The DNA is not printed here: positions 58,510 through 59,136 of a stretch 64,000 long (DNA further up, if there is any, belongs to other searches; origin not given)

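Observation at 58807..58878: GroES whose roof hairpin is replaced by a metallothionein-like Cys cluster (9 Cys in 18 residues)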

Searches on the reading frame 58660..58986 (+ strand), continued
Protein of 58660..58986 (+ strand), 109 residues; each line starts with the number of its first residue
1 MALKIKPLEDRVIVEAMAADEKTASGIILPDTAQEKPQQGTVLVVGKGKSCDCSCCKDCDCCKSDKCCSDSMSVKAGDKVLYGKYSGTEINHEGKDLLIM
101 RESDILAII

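Call 22: find_homologous_proteins(query=P0250)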
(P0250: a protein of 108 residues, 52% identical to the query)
Query P0250 (108 aa): 3906 proteins with E <= 0.001 among 3907 candidates; the best 120 are listed.
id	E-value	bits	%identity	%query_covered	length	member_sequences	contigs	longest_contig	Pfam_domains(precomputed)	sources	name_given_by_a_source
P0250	3.1e-66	238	100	100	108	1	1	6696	PF00166.27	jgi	-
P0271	6.7e-55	202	90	98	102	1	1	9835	PF00166.27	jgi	-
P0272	2.5e-53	196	88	98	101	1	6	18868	PF00166.27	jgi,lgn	-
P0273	5.1e-52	192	87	98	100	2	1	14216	PF00166.27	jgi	-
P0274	1.8e-48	181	81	96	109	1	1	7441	PF00166.27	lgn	-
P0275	2.2e-48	181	82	98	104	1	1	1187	PF00166.27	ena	-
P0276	4.8e-48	179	75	100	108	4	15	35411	PF00166.27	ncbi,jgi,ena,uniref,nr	ncbi:MAG: 10 kDa chaperonin [Candidatus Roizmanbacteria bacterium GW2011_GWA2_35_19]|uniref:Co-chape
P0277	1.3e-46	175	77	98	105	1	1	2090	PF00166.27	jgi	-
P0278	2.0e-46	174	77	97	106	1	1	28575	PF00166.27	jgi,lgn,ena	-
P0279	2.0e-45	171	73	100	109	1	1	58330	PF00166.27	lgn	-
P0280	2.2e-45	171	80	97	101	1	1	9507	PF00166.27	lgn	-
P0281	2.4e-45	171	82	97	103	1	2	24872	PF00166.27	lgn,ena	-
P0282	2.7e-45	171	73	100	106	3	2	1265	PF00166.27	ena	-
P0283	5.8e-45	170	75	99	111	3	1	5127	PF00166.27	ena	-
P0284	8.6e-45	169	72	99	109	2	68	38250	PF00166.27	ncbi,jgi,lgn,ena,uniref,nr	ncbi:co-chaperone GroES [Candidatus Roizmanbacteria bacterium CG_4_10_14_0_2_um_filter_36_35]|uniref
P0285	8.9e-45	169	79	97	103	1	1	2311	PF00166.27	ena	-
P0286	9.1e-45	169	72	96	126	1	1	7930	PF00166.27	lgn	-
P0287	1.2e-44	169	78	98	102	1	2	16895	PF00166.27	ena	-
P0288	1.5e-44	168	72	99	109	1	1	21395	PF00166.27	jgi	-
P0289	1.6e-44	168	73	99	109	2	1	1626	PF00166.27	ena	-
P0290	1.8e-44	168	74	99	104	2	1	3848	PF00166.27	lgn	-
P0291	1.9e-44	168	76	96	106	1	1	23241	PF00166.27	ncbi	ncbi:MAG: co-chaperone GroES [Candidatus Roizmanbacteria bacterium]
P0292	2.1e-44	168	75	100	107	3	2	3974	PF00166.27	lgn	-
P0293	3.0e-44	167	74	95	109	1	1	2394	PF00166.27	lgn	-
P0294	3.1e-44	167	75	95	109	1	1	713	PF00166.27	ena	-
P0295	3.4e-44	167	75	99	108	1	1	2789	PF00166.27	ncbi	-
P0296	3.4e-44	167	74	99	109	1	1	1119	PF00166.27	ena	-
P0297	3.9e-44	167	72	96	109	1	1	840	PF00166.27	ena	-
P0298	4.3e-44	167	72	100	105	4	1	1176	PF00166.27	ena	-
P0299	4.8e-44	167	73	100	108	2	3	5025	PF00166.27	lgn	-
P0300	4.9e-44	167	70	100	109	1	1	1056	PF00166.27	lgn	-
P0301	6.5e-44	166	72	95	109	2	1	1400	PF00166.27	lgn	-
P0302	6.8e-44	166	73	97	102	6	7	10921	PF00166.27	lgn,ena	-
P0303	7.4e-44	166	72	99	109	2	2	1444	PF00166.27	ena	-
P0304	1.0e-43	166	72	94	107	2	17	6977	PF00166.27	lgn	-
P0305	1.0e-43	166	72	99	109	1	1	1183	PF00166.27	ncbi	-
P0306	1.1e-43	166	71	100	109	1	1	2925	PF00166.27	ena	-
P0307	1.2e-43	165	75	94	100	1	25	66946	PF00166.27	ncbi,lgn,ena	-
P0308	1.5e-43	165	71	96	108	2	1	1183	PF00166.27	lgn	-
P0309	1.7e-43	165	76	97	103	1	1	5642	PF00166.27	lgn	-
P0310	2.0e-43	165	73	96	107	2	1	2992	PF00166.27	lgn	-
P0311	2.2e-43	164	71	95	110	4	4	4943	PF00166.27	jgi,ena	-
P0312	2.7e-43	164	72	100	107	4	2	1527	PF00166.27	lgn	-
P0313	3.3e-43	164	71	99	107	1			PF00166.27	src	-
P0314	4.4e-43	164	75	98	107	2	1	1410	PF00166.27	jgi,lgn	-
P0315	4.8e-43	163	77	98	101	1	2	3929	PF00166.27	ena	-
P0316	5.3e-43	163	71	99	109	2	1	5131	PF00166.27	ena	-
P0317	6.8e-43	163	74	96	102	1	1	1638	PF00166.27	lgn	-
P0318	7.5e-43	163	72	99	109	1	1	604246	PF00166.27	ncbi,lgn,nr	ncbi:co-chaperone GroES [Candidatus Roizmanbacteria bacterium]|nr:co-chaperone GroES [Candidatus Roi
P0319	8.6e-43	163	70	100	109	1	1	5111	PF00166.27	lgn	-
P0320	8.6e-43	163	70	98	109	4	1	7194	PF00166.27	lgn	-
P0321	9.5e-43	162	70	99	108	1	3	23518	PF00166.27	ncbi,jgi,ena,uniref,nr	ncbi:MAG: 10 kDa chaperonin [Candidatus Roizmanbacteria bacterium GW2011_GWA2_35_8]|uniref:Co-chaper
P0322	1.3e-42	162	68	98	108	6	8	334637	PF00166.27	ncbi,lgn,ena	-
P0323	1.5e-42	162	76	95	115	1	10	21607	PF00166.27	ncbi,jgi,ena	-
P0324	2.1e-42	161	74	97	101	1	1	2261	PF00166.27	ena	-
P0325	2.5e-42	161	70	99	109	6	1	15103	PF00166.27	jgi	jgi:chaperonin GroES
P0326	2.5e-42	161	76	97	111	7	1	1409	PF00166.27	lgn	-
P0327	3.2e-42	161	74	94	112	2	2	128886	PF00166.27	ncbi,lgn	-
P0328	3.4e-42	161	69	99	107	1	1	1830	PF00166.27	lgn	-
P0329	3.7e-42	161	68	99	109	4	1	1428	PF00166.27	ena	-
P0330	5.3e-42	160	72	98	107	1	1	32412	PF00166.27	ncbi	-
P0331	5.6e-42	160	71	97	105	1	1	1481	PF00166.27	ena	-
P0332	5.6e-42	160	70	96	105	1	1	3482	PF00166.27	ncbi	-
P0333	5.7e-42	160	74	98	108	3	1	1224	PF00166.27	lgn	-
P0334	5.9e-42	160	72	94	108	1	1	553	PF00166.27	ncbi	-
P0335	6.0e-42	160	72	96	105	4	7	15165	PF00166.27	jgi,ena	jgi:chaperonin GroES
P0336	6.5e-42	160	71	99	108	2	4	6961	PF00166.27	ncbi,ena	-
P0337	6.9e-42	160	71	94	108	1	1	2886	PF00166.27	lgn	-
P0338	7.0e-42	160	75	100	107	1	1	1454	PF00166.27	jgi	-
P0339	8.2e-42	159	70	99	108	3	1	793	PF00166.27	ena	-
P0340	1.1e-41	159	74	97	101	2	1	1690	PF00166.27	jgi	-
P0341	1.4e-41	159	75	94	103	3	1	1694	PF00166.27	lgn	-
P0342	1.4e-41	159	74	96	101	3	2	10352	PF00166.27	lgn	-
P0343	1.5e-41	159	76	97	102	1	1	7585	PF00166.27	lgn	-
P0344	1.6e-41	158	68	96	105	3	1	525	PF00166.27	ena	-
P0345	1.7e-41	158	74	94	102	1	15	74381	PF00166.27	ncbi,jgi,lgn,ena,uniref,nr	ncbi:MAG: 10 kDa chaperonin [Candidatus Roizmanbacteria bacterium GW2011_GWC2_37_13]|uniref:Co-chape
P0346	1.8e-41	158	68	96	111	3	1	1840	PF00166.27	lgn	-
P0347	1.8e-41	158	69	99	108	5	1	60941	PF00166.27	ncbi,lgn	-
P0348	2.2e-41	158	70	94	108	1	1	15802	PF00166.27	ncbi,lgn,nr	ncbi:co-chaperone GroES [Candidatus Roizmanbacteria bacterium]|nr:co-chaperone GroES [Candidatus Roi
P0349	2.3e-41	158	71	99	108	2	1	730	PF00166.27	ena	-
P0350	2.4e-41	158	69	99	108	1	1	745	PF00166.27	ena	-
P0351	2.8e-41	158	70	95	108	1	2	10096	PF00166.27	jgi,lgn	-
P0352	2.8e-41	158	69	97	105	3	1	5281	PF00166.27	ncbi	-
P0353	2.9e-41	158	66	99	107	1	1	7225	PF00166.27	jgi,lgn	-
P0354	3.0e-41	158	69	94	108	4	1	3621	PF00166.27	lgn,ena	-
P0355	3.4e-41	157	70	99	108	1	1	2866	PF00166.27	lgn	-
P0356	4.1e-41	157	70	97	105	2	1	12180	PF00166.27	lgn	-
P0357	5.6e-41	157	65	98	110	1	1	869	PF00166.27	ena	-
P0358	5.9e-41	157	67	99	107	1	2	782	PF00166.27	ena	-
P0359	6.1e-41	157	75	97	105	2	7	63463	PF00166.27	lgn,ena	-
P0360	6.6e-41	157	72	94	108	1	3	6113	PF00166.27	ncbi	-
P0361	6.7e-41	156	68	98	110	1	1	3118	PF00166.27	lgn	-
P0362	6.8e-41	156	71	94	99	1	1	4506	PF00166.27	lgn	-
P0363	6.9e-41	156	67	99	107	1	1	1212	PF00166.27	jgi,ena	-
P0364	7.2e-41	156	77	97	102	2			PF00166.27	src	-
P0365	7.3e-41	156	70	94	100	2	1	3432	PF00166.27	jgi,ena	-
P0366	8.5e-41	156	75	98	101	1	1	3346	PF00166.27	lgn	-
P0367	9.3e-41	156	69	99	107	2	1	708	PF00166.27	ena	-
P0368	9.4e-41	156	76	94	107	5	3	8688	PF00166.27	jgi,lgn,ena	-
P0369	1.0e-40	156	70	94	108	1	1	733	PF00166.27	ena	-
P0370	1.1e-40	156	66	99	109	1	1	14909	PF00166.27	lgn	-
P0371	1.2e-40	156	71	98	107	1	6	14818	PF00166.27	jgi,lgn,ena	jgi:chaperonin GroES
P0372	1.3e-40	156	66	100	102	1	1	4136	PF00166.27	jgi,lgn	-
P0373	1.4e-40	155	77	95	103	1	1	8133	PF00166.27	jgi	-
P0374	1.5e-40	155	69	94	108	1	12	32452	PF00166.27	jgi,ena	-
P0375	1.5e-40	155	70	97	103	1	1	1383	PF00166.27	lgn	-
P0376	1.6e-40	155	67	98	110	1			PF00166.27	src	-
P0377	1.6e-40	155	70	94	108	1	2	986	PF00166.27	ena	-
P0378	2.1e-40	155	76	97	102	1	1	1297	PF00166.27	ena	-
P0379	2.2e-40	155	68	99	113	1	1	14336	PF00166.27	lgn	-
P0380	2.2e-40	155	68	98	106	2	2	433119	PF00166.27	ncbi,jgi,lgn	-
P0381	2.3e-40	155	71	99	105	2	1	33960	PF00166.27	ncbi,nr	ncbi:MAG: co-chaperone GroES [Patescibacteria group bacterium]|nr:co-chaperone GroES [Patescibacteri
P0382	2.3e-40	155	69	94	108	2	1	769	PF00166.27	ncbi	-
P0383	2.6e-40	155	68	94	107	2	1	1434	PF00166.27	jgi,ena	-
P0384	2.7e-40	155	69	99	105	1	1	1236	PF00166.27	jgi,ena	-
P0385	3.0e-40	154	74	94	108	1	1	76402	PF00166.27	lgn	-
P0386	3.5e-40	154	72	97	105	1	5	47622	PF00166.27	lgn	-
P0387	3.6e-40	154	72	94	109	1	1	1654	PF00166.27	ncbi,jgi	jgi:chaperonin GroES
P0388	4.5e-40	154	72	97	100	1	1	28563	PF00166.27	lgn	-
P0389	4.5e-40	154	66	99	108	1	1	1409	PF00166.27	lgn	-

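Call 38: predict_structure(alignment_id=A3)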
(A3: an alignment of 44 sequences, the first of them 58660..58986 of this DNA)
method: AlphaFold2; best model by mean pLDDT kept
length: 109 residues; sequences in the alignment: 44
mean_pLDDT: 63.0   pTM: 0.50
mean pLDDT of the five models: 63.0, 62.1, 52.9, 51.8, 51.2
residues with pLDDT >= 90: 0; 70-90: 43; 50-70: 39; < 50: 27
segments of 3 or more residues with pLDDT < 50: 19-27, 32-34, 50-56, 67-69
pLDDT, mean of each block of 10 residues (from residue 1): 58 67 45 60 68 48 50 73 75 75 77
secondary structure, 60 per line:
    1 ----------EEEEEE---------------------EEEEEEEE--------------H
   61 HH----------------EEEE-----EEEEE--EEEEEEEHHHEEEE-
elements in order: E11-16 E38-45 E79-82 E88-92 E95-101 E105-108

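Call 39: search_solved_structures(query=window:58660-58986:+, show_alignments=3, max_evalue=1e-8)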
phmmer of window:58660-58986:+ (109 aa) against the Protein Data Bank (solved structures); distinct sequences matched with E-value up to 1e-8: 17.
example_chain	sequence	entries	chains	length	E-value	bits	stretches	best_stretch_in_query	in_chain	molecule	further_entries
7ekq_R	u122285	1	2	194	2.1e-28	101.6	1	4-107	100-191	Cpn20 co-chaperonin subunit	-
8wuc_a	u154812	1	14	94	3.8e-26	94.3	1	4-109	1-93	Co-chaperonin GroES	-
1hx5_A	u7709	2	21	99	2.8e-22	81.9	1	3-109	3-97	10 KDA CHAPERONIN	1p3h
1lep_A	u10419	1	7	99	1.7e-20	76.1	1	3-109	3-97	CHAPERONIN-10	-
3nx6_A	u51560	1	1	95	2.8e-20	75.5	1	4-109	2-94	10kDa chaperonin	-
8wuw_a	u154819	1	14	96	4.1e-20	74.9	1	4-109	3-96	Co-chaperonin GroES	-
8wux_a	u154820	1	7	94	7.4e-20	74.1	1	5-109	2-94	Co-chaperonin GroES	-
4v4o_O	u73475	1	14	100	3.4e-19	72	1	4-109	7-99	cpn10(GroES)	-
1wnr_A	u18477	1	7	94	3.9e-19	71.8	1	5-109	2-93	10 kDa chaperonin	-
7ekq_Q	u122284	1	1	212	5.5e-19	71.3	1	4-106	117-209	Chaperonin 23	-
6mrc_V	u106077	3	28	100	8.1e-14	54.7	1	4-107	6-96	10 kDa heat shock protein, mitochondrial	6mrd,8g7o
13kk_F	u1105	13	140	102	8.7e-14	54.6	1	4-107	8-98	10 kDa heat shock protein, mitochondrial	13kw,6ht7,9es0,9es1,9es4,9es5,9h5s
8g7n_O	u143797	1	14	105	9.8e-14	54.4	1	4-107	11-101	10 kDa heat shock protein, mitochondrial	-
4pj1_O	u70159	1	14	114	1.4e-13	54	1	4-107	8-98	10 kDa heat shock protein, mitochondrial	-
1aon_O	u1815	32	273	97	6e-11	45.5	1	4-109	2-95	GROEL/GROES COMPLEX | GROES | groES protein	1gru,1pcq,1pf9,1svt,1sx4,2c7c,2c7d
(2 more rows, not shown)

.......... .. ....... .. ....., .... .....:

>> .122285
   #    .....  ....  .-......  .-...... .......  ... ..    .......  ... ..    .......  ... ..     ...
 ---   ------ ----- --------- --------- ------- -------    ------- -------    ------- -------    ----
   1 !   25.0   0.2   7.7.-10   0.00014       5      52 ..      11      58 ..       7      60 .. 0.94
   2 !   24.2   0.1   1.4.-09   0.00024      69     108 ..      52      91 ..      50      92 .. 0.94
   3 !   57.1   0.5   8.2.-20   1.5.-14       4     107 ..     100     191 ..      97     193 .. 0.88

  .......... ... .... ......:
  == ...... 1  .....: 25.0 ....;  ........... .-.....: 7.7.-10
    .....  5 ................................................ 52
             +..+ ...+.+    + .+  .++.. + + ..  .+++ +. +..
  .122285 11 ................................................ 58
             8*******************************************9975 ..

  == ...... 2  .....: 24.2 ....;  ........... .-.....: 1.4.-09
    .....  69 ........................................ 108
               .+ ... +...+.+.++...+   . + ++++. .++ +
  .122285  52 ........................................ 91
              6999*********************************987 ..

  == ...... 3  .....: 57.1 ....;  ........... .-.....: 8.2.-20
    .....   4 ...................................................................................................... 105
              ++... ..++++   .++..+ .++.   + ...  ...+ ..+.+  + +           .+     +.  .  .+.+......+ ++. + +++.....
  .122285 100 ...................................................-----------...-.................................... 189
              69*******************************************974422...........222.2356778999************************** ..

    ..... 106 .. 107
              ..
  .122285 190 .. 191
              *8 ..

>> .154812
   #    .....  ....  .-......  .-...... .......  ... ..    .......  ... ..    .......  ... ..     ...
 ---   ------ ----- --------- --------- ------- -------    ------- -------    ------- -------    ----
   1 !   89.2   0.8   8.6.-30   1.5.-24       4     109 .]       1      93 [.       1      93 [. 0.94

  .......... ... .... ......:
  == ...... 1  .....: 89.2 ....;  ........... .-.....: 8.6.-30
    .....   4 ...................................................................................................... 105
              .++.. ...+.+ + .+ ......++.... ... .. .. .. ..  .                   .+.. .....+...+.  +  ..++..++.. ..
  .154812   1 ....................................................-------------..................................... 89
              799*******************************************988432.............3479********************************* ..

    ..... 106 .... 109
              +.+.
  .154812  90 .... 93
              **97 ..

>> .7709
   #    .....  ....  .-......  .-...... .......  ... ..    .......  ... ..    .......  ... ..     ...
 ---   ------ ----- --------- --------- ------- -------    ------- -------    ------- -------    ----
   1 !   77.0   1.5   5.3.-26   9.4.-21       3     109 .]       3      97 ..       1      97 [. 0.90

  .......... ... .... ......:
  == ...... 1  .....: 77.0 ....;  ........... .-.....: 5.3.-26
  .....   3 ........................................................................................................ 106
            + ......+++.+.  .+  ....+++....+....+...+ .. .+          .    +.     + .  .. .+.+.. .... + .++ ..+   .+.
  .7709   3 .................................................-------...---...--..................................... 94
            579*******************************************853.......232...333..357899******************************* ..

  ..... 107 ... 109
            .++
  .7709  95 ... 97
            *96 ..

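Call 43: find_encoding_contigs(protein=P0002, flank=3000, max_places=3)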
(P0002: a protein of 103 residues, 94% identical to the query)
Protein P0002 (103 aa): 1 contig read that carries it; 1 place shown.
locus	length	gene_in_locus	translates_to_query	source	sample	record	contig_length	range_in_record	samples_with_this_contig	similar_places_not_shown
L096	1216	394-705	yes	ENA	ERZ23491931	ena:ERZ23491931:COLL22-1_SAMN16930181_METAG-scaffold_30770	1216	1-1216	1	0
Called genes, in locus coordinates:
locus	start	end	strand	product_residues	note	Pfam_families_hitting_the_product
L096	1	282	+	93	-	?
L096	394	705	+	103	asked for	PF00166:Cpn10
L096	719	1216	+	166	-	?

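Call 48: find_related_loci(query=A4, collection=genome_contigs, flank=3000)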
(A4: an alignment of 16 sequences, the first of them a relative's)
Query A4 (109 aa) in genome_contigs; peptide patterns used: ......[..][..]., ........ (x = any residue, [..] = any of these).
600 stretches matched a pattern (row limit reached: there are more); 587 encode a relative of the query (tblastn E <= 1e-3); the best 80 are kept; 80 distinct loci.
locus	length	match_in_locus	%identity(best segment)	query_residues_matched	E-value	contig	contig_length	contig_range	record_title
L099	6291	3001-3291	81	8-108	7e-51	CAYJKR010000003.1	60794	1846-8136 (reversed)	MAG TPA_asm: uncultured Gammaproteobacteria bacterium isolate ERP124720_co1_117 genome assembly, contig: NODE_673_length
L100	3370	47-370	72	1-109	2e-50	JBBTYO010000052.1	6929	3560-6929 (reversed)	MAG: Patescibacteria group bacterium isolate H41-bin094_1 H41_bin094_1_000000000052, whole genome shotgun sequence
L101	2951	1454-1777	74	1-109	1e-46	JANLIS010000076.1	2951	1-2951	MAG: Candidatus Roizmanbacteria bacterium isolate S40-21 k99_190541, whole genome shotgun sequence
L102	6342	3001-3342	69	1-109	1e-44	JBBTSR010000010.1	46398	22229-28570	MAG: Patescibacteria group bacterium isolate H41-bin132_1 H41_bin132_1_000000000010, whole genome shotgun sequence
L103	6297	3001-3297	66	1-108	8e-43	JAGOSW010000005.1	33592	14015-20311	Candidatus Woesebacteria bacterium isolate Gw_Eff_bin_35 Gw_Eff_2374_length_33592_cov_20.737128, whole genome shotgun se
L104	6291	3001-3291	64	4-109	2e-40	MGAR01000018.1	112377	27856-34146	MAG: Candidatus Roizmanbacteria bacterium RIFCSPLOWO2_01_FULL_41_22 rifcsplowo2_01_scaffold_321, whole genome shotgun se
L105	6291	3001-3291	66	7-109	3e-40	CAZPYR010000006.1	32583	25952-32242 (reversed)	MAG TPA_asm: uncultured Gammaproteobacteria bacterium isolate SRP286056_co1_466 genome assembly, contig: NODE_1485_lengt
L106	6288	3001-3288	66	4-108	6e-39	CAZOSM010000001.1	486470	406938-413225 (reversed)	MAG TPA_asm: uncultured Gammaproteobacteria bacterium isolate SRP144015_co1_109 genome assembly, contig: NODE_3_length_4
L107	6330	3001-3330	62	1-108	2e-38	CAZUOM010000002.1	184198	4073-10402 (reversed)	MAG TPA_asm: uncultured Gammaproteobacteria bacterium isolate binchicken_co341_72 genome assembly, contig: NODE_3_length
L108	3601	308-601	65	1-108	2e-38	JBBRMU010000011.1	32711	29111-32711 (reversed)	MAG: Patescibacteria group bacterium isolate La1_metabat2.071 LA1C_B2.071_k141_3146427L_32711_cov_10.9959, whole genome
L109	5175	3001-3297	54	2-109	4e-29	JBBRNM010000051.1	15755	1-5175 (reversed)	MAG: Candidatus Limnocylindrales bacterium isolate La1_metabat2.164 LA1C_B2.164_k141_2351744L_15755_cov_36.5114, whole g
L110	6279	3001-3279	53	7-108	6e-29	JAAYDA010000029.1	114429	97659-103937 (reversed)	MAG: Syntrophomonadaceae bacterium isolate AS06rmzACSIP_514 293040_AS06, whole genome shotgun sequence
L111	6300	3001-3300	50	1-109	1e-28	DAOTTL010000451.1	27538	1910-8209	MAG TPA_asm: Ktedonobacteraceae bacterium isolate B93_195 k193_420839, whole genome shotgun sequence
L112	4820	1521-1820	52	1-109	5e-28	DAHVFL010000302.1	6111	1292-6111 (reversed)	MAG TPA_asm: Chloroflexota bacterium isolate clean293 NODE_302_length_6111_cov_5.354947, whole genome shotgun sequence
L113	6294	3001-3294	54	2-108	7e-28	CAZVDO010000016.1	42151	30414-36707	MAG TPA_asm: uncultured Anaerolinea sp. isolate SRP237561_co1_326 genome assembly, contig: NODE_1249_length_42151_cov_81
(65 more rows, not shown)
